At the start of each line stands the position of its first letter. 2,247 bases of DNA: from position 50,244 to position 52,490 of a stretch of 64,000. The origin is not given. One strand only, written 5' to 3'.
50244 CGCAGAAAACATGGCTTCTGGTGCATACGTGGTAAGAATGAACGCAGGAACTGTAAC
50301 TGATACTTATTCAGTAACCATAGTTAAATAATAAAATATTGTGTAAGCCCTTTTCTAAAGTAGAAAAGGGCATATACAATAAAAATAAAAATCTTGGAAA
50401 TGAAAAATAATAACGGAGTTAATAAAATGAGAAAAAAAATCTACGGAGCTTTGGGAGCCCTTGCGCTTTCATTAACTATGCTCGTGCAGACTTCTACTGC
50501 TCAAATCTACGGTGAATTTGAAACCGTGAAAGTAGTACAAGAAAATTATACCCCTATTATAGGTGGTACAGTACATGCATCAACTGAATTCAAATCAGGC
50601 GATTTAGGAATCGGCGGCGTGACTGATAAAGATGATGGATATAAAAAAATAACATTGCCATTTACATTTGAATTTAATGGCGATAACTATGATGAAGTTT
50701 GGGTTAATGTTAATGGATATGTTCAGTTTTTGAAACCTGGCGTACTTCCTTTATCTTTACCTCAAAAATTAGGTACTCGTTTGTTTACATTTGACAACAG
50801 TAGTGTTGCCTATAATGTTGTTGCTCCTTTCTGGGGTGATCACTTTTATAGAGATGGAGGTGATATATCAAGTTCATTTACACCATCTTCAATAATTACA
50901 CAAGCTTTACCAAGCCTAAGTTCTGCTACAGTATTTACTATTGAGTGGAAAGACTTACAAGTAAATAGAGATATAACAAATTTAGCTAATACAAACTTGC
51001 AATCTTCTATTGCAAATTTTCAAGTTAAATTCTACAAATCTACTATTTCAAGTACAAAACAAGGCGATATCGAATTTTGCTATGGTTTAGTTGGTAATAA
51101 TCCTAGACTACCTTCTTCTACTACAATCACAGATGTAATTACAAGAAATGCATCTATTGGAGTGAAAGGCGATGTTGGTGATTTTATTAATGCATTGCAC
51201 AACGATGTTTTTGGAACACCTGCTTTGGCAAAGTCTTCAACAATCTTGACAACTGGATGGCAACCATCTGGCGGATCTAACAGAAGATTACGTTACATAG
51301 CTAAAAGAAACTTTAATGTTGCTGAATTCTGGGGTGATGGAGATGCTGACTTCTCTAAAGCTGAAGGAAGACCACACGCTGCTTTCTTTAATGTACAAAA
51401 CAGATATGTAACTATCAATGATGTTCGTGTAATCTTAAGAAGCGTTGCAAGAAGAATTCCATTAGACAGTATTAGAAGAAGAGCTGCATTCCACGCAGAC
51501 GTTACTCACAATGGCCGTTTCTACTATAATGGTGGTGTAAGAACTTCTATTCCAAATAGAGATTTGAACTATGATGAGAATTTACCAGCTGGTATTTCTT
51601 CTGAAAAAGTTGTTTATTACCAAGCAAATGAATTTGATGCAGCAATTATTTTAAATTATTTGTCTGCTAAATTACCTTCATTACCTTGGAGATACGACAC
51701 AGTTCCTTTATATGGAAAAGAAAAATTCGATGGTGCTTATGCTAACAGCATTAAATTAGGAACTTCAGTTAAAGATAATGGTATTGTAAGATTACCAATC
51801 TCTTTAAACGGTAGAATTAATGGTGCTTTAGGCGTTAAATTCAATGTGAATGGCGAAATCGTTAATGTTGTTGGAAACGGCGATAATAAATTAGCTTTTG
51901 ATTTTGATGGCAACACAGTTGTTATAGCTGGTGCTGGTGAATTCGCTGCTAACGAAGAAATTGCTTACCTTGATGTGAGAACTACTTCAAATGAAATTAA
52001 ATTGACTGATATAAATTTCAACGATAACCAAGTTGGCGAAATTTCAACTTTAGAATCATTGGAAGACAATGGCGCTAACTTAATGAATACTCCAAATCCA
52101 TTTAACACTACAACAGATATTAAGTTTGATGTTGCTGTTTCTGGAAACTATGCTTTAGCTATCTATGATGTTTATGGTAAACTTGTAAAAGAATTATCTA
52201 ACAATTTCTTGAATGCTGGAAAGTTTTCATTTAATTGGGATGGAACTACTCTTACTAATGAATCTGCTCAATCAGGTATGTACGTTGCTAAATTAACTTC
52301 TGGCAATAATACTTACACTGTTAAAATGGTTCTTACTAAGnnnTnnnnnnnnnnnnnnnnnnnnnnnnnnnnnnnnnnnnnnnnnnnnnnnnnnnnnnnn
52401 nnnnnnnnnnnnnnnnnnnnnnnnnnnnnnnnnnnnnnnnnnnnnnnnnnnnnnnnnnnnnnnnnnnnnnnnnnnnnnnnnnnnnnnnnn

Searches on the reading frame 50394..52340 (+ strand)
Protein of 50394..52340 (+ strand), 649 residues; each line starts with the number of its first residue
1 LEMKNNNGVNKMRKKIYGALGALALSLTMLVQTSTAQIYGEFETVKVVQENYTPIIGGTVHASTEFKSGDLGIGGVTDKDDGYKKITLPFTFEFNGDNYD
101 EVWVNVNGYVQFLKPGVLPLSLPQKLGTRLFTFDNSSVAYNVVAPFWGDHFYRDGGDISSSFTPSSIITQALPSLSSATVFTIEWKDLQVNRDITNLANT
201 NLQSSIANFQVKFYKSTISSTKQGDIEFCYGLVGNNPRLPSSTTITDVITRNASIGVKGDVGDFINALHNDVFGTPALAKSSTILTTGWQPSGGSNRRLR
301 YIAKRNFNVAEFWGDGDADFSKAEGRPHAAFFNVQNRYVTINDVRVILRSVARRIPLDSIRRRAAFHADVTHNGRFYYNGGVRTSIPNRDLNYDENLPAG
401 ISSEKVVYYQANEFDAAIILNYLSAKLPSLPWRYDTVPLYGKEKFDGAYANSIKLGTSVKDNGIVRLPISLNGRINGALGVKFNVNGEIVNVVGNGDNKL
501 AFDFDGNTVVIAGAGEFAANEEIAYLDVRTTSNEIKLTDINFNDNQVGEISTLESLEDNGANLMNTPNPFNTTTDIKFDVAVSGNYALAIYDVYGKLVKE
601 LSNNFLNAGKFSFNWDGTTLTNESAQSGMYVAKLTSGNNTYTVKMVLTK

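Call 7: search_protein_families(library=pfam, proteins=[window:50394-52340:+], max_evalue=0.001)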
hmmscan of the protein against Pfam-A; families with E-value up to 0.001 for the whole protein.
window:50394-52340:+ (649 aa): 2 families
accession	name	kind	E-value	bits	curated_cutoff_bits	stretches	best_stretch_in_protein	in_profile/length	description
PF13860.13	FlgD_ig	-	8.4e-08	32.5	27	1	583-638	22-77/79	FlgD Ig-like domain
PF18962.6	Por_Secre_tail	-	2.1e-07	31.5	27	1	567-646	3-74/75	Secretion system C-terminal sorting domain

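Call 51: search_protein_families(library=ncbifam, proteins=[window:50394-52340:+], max_evalue=0.1)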
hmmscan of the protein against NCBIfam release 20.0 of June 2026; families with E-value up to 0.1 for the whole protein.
window:50394-52340:+ (649 aa): 9 families
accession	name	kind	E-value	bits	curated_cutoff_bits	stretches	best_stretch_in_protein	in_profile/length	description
TIGR04183.1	Por_Secre_tail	domain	3.9e-09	36.4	23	1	566-646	2-70/72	T9SS type A sorting domain-containing protein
NF038113.1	T9SSA_dep_M36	equivalog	1.1e-06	27.1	885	1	541-647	772-868/869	T9SS-dependent M36 family metallopeptidase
NF005176.1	PRK06655.1-1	equivalog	4e-06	26.9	230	1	585-641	98-154/197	flagellar hook assembly protein FlgD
NF052323.1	T9SSA_dep_M6i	equivalog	8e-05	20.8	600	1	562-639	957-1029/1043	T9SS-dependent M6-like inactivated metalloprotease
NF009277.0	PRK12634.1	equivalog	0.00016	21.8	333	1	583-634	121-172/221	flagellar basal body rod modification protein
NF009452.0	PRK12812.1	equivalog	0.0011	18.3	258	1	542-637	111-207/289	flagellar basal body rod modification protein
TIGR03267.1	methan_mark_2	hypoth_equivalog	0.033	13.2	365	0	20-80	92-154/323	methanogenesis marker 2 protein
NF009276.0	PRK12633.1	equivalog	0.034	13.9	383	1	584-637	129-182/234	flagellar basal body rod modification protein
TIGR04131.1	Bac_Flav_CTERM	domain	0.037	14.2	35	0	581-623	24-59/85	T9SS type B sorting domain-containing protein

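Call 52: search_protein_families(library=pfam, proteins=[window:50394-52340:+], max_evalue=5)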
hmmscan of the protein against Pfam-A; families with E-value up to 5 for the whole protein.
window:50394-52340:+ (649 aa): 5 families
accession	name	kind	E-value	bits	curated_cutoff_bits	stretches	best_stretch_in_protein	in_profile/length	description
PF13860.13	FlgD_ig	-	8.4e-08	32.5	27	1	583-638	22-77/79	FlgD Ig-like domain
PF18962.6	Por_Secre_tail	-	2.1e-07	31.5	27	1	567-646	3-74/75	Secretion system C-terminal sorting domain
PF13585.12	CHU_C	-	0.027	15.1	27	1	571-640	15-77/86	CHU_C Type IX secretion signal domain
PF09134.16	Invasin_D3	-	0.038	14.9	33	1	610-644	44-79/98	Invasin, domain 3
PF22156.1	Thiaminase_I-like_N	-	0.12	12.9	27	1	159-224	37-102/136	Thiaminase I-like, N-terminal domain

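Call 76: search_solved_structures(query=window:50394-52340:+, max_evalue=1)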
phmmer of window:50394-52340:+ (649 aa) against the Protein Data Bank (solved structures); distinct sequences matched with E-value up to 1: 4.
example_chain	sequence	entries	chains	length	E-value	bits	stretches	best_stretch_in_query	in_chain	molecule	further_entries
3c12_A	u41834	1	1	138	0.057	15.1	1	584-636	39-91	Flagellar protein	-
7eh9_A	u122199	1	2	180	0.24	13.1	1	587-639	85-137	Basal-body rod modification protein FlgD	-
4zzk_A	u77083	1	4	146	0.25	13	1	547-637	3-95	Basal-body rod modification protein FlgD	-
4zzf_A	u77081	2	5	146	0.25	13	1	547-637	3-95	Flagellar basal body rod modification protein | Basal-body rod modification protein FlgD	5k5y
